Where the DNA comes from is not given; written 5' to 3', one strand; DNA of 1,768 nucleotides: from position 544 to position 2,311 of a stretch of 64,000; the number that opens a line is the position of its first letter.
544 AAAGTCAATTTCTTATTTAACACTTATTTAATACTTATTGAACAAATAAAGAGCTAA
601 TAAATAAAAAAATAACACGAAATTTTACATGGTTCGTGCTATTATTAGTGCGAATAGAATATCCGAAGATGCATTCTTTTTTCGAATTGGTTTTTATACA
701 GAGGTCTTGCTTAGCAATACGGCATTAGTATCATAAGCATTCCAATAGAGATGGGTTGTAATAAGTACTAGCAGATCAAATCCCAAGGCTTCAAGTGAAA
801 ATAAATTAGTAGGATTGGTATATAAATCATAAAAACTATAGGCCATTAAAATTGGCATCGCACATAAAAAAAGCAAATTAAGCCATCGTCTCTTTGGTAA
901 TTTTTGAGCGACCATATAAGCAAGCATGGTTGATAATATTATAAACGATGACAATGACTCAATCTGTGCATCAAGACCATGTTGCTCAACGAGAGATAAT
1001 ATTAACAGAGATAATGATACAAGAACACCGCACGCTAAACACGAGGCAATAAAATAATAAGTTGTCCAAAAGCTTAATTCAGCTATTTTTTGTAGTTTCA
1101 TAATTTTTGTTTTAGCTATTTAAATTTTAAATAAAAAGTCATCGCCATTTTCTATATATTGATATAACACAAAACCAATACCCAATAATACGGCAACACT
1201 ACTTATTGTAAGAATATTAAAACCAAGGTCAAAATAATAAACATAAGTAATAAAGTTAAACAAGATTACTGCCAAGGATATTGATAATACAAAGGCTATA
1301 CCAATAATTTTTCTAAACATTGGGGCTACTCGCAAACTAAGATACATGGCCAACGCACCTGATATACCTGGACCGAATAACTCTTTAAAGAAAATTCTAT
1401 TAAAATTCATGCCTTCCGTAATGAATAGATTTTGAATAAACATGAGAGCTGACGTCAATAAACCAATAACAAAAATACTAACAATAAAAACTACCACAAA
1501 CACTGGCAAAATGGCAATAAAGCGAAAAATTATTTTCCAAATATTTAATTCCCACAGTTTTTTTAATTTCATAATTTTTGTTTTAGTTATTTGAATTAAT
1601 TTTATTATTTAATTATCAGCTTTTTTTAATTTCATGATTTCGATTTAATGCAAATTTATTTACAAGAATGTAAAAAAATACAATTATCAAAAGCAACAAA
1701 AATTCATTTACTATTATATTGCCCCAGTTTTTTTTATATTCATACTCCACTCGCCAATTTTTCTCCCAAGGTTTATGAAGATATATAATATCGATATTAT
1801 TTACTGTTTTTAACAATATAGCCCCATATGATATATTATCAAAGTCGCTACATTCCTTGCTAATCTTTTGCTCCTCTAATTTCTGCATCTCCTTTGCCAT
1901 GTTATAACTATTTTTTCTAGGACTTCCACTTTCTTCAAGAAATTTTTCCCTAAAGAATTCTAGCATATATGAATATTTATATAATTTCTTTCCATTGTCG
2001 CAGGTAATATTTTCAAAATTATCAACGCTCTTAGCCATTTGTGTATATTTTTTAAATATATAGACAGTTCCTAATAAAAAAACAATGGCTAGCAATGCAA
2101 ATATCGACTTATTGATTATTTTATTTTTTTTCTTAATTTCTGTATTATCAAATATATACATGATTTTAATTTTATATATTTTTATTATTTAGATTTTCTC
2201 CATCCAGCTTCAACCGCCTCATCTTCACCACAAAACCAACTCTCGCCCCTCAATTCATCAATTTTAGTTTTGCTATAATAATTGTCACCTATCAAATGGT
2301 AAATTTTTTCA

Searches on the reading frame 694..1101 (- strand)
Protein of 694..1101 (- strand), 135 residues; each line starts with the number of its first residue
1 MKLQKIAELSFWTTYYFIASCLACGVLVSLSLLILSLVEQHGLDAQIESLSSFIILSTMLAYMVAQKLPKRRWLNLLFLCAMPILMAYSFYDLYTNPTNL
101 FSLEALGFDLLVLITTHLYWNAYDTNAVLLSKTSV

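Call 77: search_protein_families(library=pfam, proteins=[window:694-1101:-], max_evalue=0.01)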
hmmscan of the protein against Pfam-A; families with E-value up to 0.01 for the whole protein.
window:694-1101:- (135 aa): 1 family
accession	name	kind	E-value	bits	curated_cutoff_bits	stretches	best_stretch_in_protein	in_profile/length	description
PF07690.21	MFS_1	-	0.00033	20.1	33.4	1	10-108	204-306/347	Major Facilitator Superfamily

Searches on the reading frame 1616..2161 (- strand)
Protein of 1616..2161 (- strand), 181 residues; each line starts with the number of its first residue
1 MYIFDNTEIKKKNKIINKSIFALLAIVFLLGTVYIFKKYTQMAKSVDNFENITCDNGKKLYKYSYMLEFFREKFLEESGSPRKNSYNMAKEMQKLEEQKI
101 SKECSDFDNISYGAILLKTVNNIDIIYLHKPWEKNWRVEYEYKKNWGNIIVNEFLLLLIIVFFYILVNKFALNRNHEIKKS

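Call 77: search_protein_families(library=pfam, proteins=[window:1616-2161:-], max_evalue=0.01)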
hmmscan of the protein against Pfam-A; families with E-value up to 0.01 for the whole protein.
window:1616-2161:- (181 aa): 1 family
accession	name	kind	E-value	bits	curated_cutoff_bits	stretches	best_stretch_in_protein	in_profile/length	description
PF05795.16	Plasmodium_Vir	-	0.0017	18.3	28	1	6-88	289-372/377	Plasmodium vivax Vir protein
